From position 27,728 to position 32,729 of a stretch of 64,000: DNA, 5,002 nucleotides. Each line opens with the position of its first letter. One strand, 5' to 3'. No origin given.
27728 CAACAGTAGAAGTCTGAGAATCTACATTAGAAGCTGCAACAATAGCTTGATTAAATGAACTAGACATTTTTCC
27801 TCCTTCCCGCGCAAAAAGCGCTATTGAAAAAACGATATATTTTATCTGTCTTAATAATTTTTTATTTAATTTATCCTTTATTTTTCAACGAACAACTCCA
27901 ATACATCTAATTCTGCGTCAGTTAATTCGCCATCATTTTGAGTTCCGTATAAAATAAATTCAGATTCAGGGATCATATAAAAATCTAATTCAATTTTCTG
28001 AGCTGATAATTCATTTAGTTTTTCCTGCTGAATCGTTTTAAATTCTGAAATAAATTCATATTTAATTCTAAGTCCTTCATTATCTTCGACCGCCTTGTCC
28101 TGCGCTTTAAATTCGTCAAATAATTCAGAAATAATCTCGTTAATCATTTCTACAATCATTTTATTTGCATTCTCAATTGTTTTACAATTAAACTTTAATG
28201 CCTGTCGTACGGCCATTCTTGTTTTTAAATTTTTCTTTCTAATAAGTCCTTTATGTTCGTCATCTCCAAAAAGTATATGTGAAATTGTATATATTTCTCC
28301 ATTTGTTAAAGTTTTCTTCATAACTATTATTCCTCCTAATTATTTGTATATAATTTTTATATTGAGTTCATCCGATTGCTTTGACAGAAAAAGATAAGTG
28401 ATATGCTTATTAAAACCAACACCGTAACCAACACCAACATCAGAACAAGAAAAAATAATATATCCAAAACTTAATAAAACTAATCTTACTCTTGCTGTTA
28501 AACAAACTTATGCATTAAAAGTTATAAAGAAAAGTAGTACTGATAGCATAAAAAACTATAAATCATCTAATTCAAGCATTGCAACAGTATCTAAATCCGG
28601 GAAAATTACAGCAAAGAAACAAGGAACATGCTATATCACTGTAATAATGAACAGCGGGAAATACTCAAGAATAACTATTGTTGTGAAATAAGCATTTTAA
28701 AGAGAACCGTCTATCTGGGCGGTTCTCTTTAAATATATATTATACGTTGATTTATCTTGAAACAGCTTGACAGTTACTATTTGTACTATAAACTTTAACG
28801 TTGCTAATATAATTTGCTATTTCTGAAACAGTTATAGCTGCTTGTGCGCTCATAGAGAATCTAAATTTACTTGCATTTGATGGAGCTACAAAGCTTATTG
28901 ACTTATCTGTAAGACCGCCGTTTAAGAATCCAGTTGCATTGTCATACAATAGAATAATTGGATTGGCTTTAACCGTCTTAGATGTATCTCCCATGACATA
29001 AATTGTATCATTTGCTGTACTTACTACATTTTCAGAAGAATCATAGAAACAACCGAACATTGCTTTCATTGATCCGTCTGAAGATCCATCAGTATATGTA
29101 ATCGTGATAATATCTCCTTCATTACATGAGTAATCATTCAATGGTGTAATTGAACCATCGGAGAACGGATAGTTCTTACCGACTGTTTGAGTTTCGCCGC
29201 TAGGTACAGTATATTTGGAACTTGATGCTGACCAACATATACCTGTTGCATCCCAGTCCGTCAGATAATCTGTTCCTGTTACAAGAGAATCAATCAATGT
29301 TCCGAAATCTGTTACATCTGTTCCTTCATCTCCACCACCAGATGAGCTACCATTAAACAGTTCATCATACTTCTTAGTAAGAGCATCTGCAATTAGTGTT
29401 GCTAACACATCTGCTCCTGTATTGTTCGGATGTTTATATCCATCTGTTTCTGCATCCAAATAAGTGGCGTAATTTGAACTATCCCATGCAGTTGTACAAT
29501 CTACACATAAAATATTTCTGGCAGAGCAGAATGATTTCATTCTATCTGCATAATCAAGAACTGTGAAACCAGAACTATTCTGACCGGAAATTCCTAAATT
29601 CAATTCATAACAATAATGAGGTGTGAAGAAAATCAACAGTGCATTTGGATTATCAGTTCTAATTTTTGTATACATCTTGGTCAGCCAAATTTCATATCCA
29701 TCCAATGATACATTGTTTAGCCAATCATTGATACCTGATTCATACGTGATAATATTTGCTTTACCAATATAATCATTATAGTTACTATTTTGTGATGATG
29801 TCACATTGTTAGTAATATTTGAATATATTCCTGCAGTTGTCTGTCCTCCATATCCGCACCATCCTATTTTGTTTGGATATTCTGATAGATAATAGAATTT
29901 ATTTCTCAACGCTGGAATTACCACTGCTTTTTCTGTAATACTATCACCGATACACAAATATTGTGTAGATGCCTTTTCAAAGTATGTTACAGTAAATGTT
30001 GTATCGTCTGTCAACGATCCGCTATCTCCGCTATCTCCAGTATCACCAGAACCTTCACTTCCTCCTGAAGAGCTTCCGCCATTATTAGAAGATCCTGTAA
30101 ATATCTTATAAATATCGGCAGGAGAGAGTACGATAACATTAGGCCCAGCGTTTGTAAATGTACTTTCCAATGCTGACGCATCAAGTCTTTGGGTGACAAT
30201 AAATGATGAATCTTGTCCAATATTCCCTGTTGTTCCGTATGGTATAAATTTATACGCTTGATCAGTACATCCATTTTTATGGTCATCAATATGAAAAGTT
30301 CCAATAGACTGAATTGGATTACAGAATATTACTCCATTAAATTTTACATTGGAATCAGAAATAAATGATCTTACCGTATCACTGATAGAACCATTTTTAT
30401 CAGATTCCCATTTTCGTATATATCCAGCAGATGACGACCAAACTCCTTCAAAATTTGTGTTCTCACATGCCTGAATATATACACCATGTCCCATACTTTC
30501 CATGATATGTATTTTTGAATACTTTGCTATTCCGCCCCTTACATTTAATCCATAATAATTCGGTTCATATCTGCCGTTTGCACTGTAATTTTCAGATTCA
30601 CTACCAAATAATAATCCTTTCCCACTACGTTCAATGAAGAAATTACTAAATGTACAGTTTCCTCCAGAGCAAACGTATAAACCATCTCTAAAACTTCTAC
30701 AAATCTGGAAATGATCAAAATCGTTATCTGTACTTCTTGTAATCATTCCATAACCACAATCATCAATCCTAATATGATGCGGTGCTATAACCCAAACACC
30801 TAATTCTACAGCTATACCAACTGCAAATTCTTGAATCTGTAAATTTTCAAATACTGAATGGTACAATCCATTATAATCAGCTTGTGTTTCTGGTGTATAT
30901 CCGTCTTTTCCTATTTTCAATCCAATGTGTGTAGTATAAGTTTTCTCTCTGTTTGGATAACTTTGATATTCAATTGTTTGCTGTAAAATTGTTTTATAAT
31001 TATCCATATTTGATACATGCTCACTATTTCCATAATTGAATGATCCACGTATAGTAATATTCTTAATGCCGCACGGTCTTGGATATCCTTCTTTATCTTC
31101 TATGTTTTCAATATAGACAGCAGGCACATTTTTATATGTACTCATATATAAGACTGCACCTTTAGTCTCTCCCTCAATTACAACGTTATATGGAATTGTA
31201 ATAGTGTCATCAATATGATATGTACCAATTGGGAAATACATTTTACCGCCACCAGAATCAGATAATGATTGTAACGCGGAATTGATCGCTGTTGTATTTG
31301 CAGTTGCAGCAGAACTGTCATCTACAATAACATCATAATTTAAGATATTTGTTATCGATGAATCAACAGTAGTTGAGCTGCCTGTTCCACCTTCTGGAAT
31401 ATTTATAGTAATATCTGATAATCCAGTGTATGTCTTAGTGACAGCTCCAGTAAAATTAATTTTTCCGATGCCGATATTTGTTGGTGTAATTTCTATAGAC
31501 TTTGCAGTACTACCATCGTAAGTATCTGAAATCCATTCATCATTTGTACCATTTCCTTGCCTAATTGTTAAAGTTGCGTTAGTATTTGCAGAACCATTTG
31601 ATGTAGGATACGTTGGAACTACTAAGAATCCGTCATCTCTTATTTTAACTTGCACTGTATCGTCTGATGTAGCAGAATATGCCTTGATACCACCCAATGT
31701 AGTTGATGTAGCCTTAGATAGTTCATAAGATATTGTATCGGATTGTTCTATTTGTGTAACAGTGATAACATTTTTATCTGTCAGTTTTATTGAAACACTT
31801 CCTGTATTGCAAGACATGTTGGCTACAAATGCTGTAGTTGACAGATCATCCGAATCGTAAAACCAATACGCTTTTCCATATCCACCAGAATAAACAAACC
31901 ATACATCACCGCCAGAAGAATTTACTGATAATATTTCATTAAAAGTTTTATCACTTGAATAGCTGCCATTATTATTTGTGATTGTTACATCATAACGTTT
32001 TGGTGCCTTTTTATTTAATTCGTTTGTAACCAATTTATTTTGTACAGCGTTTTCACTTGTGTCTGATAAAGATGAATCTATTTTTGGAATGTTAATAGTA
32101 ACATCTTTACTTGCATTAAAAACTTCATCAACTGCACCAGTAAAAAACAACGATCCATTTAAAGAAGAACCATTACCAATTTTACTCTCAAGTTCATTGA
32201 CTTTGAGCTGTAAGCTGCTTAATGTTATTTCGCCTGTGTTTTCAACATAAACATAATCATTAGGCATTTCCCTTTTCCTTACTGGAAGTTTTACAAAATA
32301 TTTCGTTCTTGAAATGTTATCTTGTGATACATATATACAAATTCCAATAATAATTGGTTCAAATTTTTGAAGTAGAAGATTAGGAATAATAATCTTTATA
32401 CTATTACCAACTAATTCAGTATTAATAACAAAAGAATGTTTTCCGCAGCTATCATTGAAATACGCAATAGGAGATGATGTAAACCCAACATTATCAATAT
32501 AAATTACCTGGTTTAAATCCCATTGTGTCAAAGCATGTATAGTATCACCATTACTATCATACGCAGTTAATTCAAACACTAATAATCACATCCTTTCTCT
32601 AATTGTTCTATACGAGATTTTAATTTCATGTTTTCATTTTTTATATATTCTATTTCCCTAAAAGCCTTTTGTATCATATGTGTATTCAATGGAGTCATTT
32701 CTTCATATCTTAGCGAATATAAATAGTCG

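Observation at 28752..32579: Dual-enzyme tail spike: pectate-lyase-like beta-helix fused to an SGNH/GDSL esterase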

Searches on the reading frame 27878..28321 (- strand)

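Call 3: search_protein_families(library=pfam, proteins=[window:27878-28321:-], max_evalue=0.1)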
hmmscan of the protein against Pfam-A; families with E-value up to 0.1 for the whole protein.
window:27878-28321:- (147 aa): 1 family
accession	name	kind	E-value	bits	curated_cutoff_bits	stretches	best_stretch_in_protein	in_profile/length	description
PF08843.17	AbiEii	-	0.069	13.5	22.5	1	49-132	45-127/238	Nucleotidyl transferase AbiEii toxin, Type IV TA system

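Call 4: search_protein_families(library=phrogs, proteins=[window:27878-28321:-], max_evalue=0.01)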
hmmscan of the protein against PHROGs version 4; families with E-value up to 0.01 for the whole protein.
window:27878-28321:- (147 aa): 1 family
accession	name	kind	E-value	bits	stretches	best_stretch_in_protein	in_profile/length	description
phrog_1401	-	unknown function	0.0055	17.6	1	31-147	19-134/140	-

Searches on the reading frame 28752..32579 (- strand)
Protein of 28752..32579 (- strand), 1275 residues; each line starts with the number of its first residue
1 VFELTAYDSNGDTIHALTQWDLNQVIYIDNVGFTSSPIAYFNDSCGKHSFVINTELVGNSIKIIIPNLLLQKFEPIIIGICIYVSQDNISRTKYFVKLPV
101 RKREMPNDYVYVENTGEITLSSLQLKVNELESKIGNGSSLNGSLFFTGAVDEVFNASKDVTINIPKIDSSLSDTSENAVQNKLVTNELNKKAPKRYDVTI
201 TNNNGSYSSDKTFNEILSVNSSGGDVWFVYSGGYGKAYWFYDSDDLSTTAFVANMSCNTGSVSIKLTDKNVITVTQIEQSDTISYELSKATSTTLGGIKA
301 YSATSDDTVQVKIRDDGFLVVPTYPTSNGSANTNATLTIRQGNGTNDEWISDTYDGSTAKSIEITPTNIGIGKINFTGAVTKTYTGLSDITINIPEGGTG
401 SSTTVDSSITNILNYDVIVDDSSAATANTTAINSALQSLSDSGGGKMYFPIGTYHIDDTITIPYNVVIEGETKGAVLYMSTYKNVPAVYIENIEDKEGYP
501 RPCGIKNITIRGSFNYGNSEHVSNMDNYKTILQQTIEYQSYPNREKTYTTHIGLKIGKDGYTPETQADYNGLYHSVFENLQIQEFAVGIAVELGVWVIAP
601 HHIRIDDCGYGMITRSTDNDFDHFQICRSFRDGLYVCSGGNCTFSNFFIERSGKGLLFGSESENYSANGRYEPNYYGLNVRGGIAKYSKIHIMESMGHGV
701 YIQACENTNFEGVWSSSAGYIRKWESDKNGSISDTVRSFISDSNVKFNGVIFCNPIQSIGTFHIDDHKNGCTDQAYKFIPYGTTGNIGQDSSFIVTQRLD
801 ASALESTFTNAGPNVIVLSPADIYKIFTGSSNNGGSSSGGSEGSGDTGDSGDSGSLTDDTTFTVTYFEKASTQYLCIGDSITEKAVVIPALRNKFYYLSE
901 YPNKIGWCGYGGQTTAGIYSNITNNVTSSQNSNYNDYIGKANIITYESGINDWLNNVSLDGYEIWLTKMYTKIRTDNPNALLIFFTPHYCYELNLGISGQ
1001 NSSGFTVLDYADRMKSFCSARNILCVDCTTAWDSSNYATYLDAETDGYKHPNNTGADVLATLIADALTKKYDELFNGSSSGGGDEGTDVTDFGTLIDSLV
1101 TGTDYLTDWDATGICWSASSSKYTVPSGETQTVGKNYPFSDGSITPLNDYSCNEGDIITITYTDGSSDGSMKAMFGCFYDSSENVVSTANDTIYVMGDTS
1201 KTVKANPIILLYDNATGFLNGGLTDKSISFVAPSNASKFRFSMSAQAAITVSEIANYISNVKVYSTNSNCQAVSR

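Call 3: search_protein_families(library=pfam, proteins=[window:28752-32579:-], max_evalue=0.1)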
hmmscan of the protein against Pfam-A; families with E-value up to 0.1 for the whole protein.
window:28752-32579:- (1275 aa): 2 families
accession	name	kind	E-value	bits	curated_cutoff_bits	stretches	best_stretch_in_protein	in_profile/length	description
PF13472.12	Lipase_GDSL_2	-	2.4e-11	44.9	32.9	1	876-1057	1-177/178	GDSL-like Lipase/Acylhydrolase family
PF06715.18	Gp5_C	-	0.095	13.3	20.4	0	1189-1206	1-18/24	Gp5 C-terminal repeat (3 copies)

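Call 4: search_protein_families(library=phrogs, proteins=[window:28752-32579:-], max_evalue=0.01)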
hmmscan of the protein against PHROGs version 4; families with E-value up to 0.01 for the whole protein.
window:28752-32579:- (1275 aa): 0 families

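Call 5: search_dna_similar(query=window:28752-32579:-, collection=phages, mode=protein, max_rows=25)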
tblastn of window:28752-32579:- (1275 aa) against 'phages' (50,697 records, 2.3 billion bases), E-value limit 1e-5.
No match.

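Call 6: search_solved_structures(query=window:28752-32579:-, max_evalue=1, show_alignments=2)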
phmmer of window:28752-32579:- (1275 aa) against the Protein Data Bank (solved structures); distinct sequences matched with E-value up to 1: 2.
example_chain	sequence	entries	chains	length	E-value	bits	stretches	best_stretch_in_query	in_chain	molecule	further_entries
4mxn_A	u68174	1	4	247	0.045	14.6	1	422-478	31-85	Uncharacterized protein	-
7ejs_A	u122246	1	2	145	0.44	11.4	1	822-868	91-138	Enhancer of rudimentary homolog 2,Protein pid-3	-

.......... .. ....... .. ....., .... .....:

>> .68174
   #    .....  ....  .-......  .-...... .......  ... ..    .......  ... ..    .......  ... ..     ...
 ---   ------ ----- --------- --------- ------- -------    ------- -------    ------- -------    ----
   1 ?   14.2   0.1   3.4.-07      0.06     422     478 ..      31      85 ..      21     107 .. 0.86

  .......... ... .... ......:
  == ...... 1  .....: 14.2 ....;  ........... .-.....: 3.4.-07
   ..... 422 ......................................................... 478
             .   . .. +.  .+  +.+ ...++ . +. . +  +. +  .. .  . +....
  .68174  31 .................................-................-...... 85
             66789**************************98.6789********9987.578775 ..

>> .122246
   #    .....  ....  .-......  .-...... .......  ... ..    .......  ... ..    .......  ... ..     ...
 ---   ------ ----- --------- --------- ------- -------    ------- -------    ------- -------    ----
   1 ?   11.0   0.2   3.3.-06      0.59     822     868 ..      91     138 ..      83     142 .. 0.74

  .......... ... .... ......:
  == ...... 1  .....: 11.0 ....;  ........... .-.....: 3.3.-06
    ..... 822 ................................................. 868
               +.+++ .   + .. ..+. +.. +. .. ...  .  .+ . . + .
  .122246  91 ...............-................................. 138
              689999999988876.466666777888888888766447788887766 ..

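Call 7: find_homologous_proteins(query=window:28752-32579:-, max_evalue=0.001)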
Query window:28752-32579:- (1275 aa): 2 proteins with E <= 0.001 among 8000 candidates.
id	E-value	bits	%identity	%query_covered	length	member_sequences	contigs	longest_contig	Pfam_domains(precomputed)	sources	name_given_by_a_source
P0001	0.0e+0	2886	100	100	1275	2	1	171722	PF13472.13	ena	-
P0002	0.0e+0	2023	74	100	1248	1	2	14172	PF13472.13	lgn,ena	-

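Call 14: find_encoding_contigs(protein=P0002, flank=10000, max_places=4)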
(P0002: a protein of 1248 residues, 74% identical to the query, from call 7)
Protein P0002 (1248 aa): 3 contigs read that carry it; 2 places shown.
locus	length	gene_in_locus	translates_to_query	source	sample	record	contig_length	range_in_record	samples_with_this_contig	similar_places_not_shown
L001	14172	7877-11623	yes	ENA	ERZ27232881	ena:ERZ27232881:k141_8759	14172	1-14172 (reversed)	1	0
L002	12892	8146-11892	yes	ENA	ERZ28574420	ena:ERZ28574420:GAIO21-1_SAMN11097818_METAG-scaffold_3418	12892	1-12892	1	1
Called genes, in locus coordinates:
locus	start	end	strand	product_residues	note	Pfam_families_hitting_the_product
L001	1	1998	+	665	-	?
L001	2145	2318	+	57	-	-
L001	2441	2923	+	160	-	-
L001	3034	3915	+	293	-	PF20195:DUF6558, PF20753:DUF6558_C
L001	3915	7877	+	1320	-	PF06605:Prophage_tail (faint), PF13884:Peptidase_S74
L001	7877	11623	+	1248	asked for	PF13472:Lipase_GDSL_2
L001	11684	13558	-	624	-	PF02368:Big_2, PF26918:Ig_Eae (faint), PF22359:Big-like (faint), PF02368:Big_2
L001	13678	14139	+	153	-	-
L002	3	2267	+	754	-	?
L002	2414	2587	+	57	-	-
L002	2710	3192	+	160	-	-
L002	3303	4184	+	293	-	PF20195:DUF6558, PF20753:DUF6558_C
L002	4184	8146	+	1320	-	PF06605:Prophage_tail (faint), PF13884:Peptidase_S74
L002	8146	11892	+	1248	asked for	PF13472:Lipase_GDSL_2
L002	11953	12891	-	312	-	?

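Call 85: find_encoding_contigs(protein=P0001, flank=10000, max_places=3)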
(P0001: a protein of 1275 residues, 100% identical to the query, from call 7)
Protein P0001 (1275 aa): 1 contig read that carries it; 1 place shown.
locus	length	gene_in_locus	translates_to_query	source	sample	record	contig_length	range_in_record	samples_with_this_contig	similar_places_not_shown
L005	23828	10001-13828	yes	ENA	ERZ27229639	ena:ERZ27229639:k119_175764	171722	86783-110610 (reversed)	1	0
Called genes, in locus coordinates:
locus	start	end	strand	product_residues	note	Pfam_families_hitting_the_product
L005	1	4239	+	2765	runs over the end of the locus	PF02368:Big_2, PF26182:Ig_NUP210_5th (weak), PF12200:DUF3597 (weak)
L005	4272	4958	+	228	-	-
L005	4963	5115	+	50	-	-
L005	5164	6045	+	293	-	PF20195:DUF6558, PF20753:DUF6558_C (weak)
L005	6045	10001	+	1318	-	PF06605:Prophage_tail (faint), PF13884:Peptidase_S74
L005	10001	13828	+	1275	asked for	PF13472:Lipase_GDSL_2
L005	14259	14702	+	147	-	-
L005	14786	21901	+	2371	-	PF19789:DUF6273 (weak)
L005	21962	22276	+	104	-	-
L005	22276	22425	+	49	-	-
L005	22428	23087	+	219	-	-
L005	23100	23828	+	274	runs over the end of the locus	-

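Call 96: search_protein_families(library=ncbifam, proteins=[window:28752-32579:-], max_evalue=0.01)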
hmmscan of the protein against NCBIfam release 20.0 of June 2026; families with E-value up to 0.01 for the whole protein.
window:28752-32579:- (1275 aa): 0 families

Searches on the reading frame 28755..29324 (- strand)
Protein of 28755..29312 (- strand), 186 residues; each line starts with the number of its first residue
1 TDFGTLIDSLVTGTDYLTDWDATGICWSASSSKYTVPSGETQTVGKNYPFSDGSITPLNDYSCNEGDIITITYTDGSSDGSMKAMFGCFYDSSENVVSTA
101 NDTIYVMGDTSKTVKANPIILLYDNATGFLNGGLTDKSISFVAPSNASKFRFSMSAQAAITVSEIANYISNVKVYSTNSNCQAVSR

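Call 25: search_protein_families(library=pfam, proteins=[window:28755-29312:-], max_evalue=0.05)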
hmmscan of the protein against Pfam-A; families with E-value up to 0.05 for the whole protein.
window:28755-29312:- (186 aa): 1 family
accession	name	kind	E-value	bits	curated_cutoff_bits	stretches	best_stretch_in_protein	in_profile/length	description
PF06715.18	Gp5_C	-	0.0035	17.8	20.4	0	100-117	1-18/24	Gp5 C-terminal repeat (3 copies)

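Call 71: predict_structure(alignment_id=A4)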
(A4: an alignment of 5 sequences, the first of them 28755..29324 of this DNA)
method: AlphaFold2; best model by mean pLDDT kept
length: 190 residues; sequences in the alignment: 5
mean_pLDDT: 56.1   pTM: 0.62
mean pLDDT of the five models: 56.1, 53.0, 52.9, 52.3, 50.3
residues with pLDDT >= 90: 0; 70-90: 51; 50-70: 71; < 50: 68
segments of 3 or more residues with pLDDT < 50: 1-29, 31-58, 135-138
pLDDT, mean of each block of 10 residues (from residue 1): 29 30 41 38 36 39 73 74 64 77 65 52 63 51 78 76 52 67 62
secondary structure, 60 per line:
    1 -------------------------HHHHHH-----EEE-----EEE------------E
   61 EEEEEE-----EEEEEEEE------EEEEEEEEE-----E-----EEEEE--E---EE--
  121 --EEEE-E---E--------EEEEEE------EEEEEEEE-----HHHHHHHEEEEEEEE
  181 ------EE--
elements in order: H26-31 E37-39 E45-47 E60-66 E72-79 E86-94 E106-110 E123-126 E141-146 E153-160 H166-172 E173-180
